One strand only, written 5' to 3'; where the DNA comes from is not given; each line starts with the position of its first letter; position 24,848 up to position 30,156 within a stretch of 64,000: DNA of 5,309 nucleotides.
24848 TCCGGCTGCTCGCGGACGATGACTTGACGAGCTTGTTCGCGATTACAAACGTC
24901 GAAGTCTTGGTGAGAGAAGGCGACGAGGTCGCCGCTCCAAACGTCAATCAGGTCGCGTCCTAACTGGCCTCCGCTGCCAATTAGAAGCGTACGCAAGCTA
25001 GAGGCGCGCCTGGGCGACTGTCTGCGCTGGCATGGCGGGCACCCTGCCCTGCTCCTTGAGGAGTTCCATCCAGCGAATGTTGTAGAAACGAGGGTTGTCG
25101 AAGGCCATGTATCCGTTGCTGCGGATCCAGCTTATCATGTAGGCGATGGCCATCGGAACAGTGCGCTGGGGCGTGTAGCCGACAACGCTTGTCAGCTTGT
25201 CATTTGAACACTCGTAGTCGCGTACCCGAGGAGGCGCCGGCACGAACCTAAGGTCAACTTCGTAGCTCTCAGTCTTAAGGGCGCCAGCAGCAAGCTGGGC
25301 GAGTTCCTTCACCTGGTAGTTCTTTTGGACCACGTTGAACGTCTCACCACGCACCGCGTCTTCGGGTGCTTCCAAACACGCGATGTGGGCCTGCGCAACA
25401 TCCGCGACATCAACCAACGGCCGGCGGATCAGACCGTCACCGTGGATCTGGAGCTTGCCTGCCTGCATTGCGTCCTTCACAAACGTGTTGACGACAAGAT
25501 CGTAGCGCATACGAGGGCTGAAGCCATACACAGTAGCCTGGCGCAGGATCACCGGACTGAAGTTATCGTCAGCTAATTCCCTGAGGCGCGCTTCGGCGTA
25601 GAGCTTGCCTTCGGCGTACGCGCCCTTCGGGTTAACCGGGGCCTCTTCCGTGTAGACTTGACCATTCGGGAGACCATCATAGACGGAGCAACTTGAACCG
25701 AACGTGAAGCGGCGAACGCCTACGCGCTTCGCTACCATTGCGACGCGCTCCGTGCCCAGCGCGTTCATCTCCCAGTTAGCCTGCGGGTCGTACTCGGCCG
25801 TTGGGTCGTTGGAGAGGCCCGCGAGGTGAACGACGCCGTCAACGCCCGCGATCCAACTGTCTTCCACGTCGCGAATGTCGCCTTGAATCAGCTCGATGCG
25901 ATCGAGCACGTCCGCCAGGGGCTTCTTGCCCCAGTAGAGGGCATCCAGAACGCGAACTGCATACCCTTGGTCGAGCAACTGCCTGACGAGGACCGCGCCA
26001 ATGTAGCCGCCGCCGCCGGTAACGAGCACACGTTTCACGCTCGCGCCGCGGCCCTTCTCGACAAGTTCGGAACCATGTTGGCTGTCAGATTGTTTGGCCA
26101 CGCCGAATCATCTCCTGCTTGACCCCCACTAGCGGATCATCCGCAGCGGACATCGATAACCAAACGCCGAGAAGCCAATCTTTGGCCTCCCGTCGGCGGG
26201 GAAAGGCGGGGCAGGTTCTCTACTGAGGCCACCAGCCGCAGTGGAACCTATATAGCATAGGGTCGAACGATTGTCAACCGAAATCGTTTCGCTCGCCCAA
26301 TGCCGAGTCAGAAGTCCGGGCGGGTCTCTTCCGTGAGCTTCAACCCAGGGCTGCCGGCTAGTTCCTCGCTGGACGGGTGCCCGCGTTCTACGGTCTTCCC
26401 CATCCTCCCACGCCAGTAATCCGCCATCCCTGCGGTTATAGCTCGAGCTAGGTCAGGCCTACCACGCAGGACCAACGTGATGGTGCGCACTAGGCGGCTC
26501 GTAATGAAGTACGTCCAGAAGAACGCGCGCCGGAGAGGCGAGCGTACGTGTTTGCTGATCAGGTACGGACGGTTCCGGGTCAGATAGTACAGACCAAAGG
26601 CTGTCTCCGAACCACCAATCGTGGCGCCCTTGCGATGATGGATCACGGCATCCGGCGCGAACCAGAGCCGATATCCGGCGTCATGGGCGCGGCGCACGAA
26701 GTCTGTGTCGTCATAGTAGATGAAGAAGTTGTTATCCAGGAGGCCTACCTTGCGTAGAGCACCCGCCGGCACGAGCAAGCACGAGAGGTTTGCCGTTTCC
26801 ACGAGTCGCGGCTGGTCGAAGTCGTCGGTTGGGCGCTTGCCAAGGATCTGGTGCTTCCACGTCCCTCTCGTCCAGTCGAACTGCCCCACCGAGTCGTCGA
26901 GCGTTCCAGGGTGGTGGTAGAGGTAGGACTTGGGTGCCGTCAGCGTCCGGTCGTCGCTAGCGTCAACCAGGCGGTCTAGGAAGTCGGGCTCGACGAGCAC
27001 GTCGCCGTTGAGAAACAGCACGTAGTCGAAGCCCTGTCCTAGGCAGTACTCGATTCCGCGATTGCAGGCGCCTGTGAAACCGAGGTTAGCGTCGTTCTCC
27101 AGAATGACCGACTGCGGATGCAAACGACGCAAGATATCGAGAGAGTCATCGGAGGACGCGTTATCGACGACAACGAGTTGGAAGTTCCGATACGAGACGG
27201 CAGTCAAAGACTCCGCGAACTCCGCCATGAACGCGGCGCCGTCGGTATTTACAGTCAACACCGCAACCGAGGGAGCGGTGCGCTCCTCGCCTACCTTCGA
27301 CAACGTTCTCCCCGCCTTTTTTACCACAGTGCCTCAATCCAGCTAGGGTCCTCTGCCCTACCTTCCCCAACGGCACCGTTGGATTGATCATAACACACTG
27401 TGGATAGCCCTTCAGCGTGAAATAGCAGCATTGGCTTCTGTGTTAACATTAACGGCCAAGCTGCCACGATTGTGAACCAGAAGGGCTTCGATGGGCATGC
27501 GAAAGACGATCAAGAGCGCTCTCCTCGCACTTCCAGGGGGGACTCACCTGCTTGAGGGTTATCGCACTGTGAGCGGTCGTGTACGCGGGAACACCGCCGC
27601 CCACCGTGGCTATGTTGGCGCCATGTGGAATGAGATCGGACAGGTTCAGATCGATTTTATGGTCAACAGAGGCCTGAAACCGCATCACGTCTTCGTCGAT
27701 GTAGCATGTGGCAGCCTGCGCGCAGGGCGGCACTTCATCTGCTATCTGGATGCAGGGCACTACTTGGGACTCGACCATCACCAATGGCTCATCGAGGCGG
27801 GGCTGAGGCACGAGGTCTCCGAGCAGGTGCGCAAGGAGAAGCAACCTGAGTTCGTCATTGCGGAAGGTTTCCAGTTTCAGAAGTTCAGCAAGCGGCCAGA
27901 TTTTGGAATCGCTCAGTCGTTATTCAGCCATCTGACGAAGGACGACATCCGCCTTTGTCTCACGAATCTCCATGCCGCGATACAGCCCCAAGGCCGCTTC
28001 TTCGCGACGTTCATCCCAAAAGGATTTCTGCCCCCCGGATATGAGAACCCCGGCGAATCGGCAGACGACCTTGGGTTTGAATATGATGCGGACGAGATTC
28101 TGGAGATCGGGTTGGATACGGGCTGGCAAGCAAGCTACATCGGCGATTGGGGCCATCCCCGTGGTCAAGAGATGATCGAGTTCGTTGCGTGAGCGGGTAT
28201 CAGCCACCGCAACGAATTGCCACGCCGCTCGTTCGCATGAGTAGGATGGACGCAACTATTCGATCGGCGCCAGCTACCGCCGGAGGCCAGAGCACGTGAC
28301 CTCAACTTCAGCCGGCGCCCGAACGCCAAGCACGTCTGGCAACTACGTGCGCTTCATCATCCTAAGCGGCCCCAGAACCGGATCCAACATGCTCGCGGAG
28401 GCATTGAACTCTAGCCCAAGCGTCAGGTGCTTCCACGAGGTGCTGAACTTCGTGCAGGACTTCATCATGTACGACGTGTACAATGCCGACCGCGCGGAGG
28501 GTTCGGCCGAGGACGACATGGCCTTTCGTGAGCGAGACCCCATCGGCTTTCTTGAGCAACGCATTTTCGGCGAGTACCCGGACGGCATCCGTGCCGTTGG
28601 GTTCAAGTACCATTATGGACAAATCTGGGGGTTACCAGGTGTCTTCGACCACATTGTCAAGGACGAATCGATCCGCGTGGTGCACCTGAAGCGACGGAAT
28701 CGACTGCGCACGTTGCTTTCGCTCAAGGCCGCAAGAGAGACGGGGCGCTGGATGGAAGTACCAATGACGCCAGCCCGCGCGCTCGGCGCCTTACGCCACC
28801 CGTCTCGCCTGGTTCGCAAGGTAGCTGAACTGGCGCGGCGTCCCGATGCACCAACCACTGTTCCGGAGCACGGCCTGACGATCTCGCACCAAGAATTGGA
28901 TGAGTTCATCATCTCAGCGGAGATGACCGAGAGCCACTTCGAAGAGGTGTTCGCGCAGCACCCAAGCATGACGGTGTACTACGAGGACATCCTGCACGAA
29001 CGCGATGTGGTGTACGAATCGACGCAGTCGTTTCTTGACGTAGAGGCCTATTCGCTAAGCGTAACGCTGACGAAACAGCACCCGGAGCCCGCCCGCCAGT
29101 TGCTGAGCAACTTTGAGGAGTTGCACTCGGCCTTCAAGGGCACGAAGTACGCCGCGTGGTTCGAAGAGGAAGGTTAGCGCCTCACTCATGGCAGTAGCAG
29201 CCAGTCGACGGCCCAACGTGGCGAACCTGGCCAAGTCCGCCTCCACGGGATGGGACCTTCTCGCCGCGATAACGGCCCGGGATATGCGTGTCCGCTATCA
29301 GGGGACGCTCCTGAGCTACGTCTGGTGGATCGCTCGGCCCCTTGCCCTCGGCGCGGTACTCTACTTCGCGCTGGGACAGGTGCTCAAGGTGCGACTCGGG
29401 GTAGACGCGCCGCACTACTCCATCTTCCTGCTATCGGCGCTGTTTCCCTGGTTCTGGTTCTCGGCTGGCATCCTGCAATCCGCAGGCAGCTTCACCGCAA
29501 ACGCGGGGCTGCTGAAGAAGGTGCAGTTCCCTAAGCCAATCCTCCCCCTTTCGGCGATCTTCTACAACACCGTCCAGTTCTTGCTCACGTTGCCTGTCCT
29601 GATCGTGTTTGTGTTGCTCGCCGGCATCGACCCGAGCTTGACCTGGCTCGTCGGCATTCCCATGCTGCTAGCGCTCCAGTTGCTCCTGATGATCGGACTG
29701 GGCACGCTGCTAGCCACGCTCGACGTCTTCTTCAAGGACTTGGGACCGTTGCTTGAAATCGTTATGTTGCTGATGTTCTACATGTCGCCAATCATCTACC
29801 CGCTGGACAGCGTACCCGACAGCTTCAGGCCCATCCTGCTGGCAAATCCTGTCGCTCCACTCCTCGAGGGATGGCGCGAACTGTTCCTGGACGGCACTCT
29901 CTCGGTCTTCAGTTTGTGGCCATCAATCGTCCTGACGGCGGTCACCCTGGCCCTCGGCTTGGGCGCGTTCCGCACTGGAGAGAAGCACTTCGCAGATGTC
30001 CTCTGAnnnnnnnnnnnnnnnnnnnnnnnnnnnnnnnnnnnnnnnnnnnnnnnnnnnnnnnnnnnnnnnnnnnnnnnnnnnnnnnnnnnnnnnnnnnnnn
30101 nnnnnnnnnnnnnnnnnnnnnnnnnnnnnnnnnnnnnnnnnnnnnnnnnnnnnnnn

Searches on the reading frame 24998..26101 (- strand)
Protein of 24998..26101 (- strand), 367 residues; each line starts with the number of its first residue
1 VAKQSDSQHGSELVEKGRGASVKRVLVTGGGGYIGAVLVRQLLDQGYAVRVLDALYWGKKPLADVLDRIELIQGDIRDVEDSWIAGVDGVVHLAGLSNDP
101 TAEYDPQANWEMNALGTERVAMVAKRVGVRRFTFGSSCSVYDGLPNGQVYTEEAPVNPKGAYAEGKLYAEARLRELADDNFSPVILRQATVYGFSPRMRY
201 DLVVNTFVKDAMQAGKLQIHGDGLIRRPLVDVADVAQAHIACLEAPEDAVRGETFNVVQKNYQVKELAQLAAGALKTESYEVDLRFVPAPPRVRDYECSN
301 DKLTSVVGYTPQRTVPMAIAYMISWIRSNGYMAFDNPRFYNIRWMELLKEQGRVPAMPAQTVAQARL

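Call 11: search_protein_families(library=pfam, proteins=[window:24998-26101:-], max_evalue=0.001)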
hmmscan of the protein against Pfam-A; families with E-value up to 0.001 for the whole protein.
window:24998-26101:- (367 aa): 8 families
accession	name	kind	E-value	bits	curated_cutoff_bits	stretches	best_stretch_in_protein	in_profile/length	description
PF01370.27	Epimerase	-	2.3e-43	148.8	20.9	1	25-257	1-239/240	NAD dependent epimerase/dehydratase family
PF16363.11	GDP_Man_Dehyd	-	1.3e-23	84.4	27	1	26-319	1-329/332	GDP-mannose 4,6 dehydratase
PF01073.25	3Beta_HSD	-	5.5e-19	68.7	22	1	26-258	1-249/280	3-beta hydroxysteroid dehydrogenase/isomerase family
PF04321.23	RmlD_sub_bind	-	2.2e-18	66.8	27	1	24-269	2-225/287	RmlD substrate binding domain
PF13460.12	NAD_binding_10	-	3.9e-11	43.6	27.2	1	29-179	1-134/184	NAD(P)H-binding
PF02719.21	Polysacc_synt_2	-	5.3e-09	36.1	20.2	1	25-134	1-125/293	Polysaccharide biosynthesis protein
PF05368.20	NmrA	-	2.5e-08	34.3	27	1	23-137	3-107/298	NmrA-like family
PF07993.18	NAD_binding_4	-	3.1e-08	33.5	20.1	1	27-195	1-210/258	Male sterility protein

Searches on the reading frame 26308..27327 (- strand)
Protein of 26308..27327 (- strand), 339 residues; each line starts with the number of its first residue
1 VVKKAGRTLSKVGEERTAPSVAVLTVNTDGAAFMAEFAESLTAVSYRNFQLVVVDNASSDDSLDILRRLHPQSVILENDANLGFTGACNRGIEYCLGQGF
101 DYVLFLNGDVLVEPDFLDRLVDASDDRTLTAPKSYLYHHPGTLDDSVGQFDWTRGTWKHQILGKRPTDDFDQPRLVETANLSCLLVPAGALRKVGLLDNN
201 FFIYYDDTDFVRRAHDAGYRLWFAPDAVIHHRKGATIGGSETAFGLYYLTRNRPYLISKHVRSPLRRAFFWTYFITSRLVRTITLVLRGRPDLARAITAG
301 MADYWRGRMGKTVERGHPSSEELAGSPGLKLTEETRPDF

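Call 11: search_protein_families(library=pfam, proteins=[window:26308-27327:-], max_evalue=0.001)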
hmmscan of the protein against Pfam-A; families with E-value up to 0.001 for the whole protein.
window:26308-27327:- (339 aa): 4 families
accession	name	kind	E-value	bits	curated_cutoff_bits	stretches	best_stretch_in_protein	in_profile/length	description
PF00535.33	Glycos_transf_2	-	2.1e-18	67.3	23.3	1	20-127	1-107/168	Glycosyl transferase family 2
PF13641.12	Glyco_tranf_2_3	-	2.7e-10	41.1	27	1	19-237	1-217/230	Glycosyltransferase like family 2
PF13632.12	Glyco_trans_2_3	-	5.2e-06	26.8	27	1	102-244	1-129/198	Glycosyl transferase family group 2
PF10111.15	Glyco_tranf_2_2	-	1.2e-05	25.4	27.3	1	44-122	23-104/276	Glycosyltransferase like family 2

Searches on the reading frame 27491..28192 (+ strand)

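Call 11: search_protein_families(library=pfam, proteins=[window:27491-28192:+], max_evalue=0.001)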
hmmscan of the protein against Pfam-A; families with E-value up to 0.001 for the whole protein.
window:27491-28192:+ (233 aa): 2 families
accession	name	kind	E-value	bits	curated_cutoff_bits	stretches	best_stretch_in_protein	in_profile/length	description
PF08242.18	Methyltransf_12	-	2e-05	25.7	30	1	69-170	1-98/98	Methyltransferase domain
PF13649.12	Methyltransf_25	-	0.00054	21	27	0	69-168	2-97/97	Methyltransferase domain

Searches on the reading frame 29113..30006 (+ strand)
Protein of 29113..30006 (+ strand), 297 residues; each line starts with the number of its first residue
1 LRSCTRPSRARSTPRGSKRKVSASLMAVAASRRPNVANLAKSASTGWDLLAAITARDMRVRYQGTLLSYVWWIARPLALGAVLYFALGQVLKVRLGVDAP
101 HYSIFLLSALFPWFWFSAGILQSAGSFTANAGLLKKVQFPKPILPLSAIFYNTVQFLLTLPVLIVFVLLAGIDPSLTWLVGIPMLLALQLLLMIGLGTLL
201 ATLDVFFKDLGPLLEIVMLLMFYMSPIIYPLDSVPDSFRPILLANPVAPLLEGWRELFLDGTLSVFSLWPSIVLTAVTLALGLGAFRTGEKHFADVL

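Call 11: search_protein_families(library=pfam, proteins=[window:29113-30006:+], max_evalue=0.001)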
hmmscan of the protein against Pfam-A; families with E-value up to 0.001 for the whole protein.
window:29113-30006:+ (297 aa): 1 family
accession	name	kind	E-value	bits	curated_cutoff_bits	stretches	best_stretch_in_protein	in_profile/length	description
PF01061.29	ABC2_membrane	-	4.6e-13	49.6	26.9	1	50-258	3-210/211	ABC-2 type transporter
